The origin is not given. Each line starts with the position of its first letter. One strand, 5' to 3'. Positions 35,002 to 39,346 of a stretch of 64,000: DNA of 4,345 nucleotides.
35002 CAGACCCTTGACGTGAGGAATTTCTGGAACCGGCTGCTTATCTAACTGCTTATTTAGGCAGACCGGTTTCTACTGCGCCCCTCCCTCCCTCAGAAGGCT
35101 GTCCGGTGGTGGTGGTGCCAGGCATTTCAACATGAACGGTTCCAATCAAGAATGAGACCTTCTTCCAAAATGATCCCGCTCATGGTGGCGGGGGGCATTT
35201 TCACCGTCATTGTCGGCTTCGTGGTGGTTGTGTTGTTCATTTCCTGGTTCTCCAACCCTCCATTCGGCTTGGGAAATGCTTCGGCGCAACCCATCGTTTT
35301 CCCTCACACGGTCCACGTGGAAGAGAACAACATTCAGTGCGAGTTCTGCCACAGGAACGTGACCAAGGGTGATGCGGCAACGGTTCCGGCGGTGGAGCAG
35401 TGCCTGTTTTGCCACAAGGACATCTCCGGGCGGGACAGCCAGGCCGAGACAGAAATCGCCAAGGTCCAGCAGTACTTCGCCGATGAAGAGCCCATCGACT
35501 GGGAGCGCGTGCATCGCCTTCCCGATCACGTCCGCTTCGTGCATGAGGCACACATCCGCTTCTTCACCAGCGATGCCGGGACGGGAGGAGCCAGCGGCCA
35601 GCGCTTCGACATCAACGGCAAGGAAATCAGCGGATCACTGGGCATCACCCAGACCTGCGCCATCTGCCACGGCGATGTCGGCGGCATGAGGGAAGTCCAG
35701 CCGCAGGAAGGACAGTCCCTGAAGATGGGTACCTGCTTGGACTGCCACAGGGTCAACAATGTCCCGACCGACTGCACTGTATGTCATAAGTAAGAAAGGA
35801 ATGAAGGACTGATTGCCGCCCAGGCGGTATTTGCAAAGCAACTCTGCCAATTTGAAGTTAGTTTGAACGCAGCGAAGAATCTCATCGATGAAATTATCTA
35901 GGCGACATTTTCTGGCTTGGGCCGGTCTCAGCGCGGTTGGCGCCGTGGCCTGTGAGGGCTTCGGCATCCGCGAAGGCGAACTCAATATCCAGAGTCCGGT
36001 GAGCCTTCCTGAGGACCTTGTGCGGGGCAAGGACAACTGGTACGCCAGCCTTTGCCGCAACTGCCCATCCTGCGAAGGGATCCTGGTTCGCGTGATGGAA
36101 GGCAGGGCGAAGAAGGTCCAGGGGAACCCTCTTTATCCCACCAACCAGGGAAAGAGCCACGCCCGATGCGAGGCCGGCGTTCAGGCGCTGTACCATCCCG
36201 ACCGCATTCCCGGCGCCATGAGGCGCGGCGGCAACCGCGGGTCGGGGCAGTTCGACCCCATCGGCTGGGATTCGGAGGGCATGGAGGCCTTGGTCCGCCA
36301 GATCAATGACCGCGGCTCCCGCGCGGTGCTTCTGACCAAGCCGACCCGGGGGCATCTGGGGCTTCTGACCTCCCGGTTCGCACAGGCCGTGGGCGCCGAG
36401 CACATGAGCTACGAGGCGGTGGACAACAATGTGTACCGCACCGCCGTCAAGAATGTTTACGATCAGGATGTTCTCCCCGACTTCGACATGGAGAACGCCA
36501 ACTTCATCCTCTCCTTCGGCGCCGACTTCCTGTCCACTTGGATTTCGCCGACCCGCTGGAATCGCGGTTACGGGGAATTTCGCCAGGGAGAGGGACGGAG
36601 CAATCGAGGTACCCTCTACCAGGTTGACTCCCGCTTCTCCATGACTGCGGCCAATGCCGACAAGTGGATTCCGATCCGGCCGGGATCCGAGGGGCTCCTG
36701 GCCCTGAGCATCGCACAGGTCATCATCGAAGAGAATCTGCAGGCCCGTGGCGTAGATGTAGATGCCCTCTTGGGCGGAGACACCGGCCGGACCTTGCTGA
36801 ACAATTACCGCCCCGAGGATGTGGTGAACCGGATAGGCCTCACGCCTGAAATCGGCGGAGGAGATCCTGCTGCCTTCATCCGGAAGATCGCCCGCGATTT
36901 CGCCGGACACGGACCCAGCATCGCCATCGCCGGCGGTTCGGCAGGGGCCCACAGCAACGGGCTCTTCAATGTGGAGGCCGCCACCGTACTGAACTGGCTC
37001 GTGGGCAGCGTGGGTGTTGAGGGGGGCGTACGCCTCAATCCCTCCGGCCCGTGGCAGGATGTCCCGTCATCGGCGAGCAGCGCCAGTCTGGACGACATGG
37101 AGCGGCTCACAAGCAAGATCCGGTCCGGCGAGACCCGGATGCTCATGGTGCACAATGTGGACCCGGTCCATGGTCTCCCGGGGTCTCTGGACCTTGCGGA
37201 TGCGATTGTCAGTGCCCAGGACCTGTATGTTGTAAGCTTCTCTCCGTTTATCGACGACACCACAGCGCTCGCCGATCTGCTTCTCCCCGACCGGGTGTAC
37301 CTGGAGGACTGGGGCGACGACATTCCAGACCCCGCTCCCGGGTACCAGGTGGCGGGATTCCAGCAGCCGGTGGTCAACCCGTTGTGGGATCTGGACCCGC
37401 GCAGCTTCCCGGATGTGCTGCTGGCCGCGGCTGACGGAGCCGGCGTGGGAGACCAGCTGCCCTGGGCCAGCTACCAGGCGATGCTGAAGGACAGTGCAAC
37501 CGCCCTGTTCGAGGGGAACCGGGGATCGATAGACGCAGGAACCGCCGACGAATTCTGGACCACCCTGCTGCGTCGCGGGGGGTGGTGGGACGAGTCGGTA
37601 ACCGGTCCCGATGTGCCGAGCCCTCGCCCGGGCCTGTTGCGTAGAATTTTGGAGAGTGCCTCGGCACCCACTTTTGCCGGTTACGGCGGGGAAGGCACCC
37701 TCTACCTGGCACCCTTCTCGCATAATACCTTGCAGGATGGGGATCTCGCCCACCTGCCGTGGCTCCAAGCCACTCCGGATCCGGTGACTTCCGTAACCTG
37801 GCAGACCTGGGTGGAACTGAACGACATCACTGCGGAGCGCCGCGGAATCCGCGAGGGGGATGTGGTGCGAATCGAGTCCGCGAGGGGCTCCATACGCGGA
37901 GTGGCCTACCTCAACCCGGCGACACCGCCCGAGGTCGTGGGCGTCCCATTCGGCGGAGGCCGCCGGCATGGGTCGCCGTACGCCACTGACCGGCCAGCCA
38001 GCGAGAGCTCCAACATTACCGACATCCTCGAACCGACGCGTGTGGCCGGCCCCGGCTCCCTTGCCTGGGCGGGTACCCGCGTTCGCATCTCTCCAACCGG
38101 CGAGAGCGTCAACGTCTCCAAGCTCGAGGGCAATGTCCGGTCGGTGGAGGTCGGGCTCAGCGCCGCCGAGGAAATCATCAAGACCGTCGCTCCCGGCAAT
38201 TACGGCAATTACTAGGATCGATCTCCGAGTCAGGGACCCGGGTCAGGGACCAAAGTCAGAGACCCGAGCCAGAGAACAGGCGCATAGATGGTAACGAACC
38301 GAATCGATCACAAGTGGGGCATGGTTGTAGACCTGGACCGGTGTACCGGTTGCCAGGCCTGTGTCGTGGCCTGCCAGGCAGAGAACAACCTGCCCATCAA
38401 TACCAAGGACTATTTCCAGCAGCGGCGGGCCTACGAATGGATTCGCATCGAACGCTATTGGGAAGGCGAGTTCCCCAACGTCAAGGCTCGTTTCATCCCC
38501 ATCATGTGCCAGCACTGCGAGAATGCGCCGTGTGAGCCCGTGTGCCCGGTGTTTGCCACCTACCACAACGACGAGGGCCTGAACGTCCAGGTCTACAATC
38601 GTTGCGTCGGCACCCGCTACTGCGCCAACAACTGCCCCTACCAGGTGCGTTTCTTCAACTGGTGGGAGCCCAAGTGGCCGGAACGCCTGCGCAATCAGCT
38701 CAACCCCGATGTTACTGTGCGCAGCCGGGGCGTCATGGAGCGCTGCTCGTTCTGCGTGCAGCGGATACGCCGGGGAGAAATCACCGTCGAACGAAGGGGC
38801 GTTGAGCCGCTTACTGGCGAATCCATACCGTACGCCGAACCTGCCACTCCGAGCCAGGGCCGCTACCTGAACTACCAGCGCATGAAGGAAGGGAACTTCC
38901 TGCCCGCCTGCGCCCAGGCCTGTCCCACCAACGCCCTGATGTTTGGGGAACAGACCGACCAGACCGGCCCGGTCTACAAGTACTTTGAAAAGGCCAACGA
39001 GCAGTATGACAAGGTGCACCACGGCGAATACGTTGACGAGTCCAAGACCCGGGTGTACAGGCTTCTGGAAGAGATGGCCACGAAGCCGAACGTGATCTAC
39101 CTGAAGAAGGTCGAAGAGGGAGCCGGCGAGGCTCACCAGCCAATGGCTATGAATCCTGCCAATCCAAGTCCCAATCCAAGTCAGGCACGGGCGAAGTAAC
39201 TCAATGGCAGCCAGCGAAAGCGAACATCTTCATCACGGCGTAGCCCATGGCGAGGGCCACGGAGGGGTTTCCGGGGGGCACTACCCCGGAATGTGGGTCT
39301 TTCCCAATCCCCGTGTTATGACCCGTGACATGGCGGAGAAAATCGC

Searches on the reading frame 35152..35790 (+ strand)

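Call 56: search_protein_families(library=pfam, proteins=[window:35152-35790:+], max_evalue=0.00001)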
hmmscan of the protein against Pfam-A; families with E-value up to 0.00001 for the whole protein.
window:35152-35790:+ (213 aa): 2 families
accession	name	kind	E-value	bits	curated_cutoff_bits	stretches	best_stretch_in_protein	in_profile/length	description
PF14522.11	Cytochrome_C7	-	2.1e-08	34.3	24.8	0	49-93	2-53/67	Cytochrome c7 and related cytochrome c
PF14537.11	Cytochrom_c3_2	-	5.6e-07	30.4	25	0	57-109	3-54/79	Cytochrome c3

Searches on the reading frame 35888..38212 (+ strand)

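Call 56: search_protein_families(library=pfam, proteins=[window:35888-38212:+], max_evalue=0.00001)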
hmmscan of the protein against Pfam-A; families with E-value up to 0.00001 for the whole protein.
window:35888-38212:+ (775 aa): 3 families
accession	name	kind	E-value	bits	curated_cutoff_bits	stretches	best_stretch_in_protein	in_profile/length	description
PF00384.28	Molybdopterin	-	2.2e-13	50.4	24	1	117-474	9-316/353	Molybdopterin oxidoreductase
PF01568.27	Molydop_binding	-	3.5e-10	40.4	26.8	1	640-692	30-82/110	Molydopterin dinucleotide binding domain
PF04879.21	Molybdop_Fe4S4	-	9.3e-06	26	22.7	0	51-102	3-54/55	Molybdopterin oxidoreductase Fe4S4 domain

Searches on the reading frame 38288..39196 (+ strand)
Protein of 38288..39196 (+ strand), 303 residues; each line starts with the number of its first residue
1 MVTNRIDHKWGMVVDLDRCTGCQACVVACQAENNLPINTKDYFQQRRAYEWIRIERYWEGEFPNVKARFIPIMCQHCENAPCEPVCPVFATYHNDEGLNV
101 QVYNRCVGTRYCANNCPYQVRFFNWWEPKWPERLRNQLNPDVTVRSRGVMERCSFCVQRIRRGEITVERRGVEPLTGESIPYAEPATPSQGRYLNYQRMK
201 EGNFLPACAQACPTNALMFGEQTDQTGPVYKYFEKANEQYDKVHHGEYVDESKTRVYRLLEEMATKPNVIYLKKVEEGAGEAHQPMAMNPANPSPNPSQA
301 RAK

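Call 56: search_protein_families(library=pfam, proteins=[window:38288-39196:+], max_evalue=0.00001)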
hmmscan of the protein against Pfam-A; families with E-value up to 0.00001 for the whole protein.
window:38288-39196:+ (303 aa): 7 families
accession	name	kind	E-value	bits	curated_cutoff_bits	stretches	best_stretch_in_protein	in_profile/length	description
PF12838.12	Fer4_7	-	3.3e-13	50.3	27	1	18-88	1-50/52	4Fe-4S dicluster domain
PF13247.11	Fer4_11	-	9.1e-13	48.7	26.2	1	66-126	2-64/100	4Fe-4S dicluster domain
PF13187.11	Fer4_9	-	1.9e-07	31.4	27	0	18-88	1-49/52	4Fe-4S dicluster domain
PF13183.11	Fer4_8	-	1e-06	29.6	27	0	16-88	2-66/68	4Fe-4S dicluster domain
PF13534.11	Fer4_17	-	2.3e-06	28.5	22.2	0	105-156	1-49/61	4Fe-4S dicluster domain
PF13237.11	Fer4_10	-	2.5e-06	27.8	25.5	0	12-87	2-53/53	4Fe-4S dicluster domain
PF12797.12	Fer4_2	-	2.5e-06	27.5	24.5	1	10-30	1-21/22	4Fe-4S binding domain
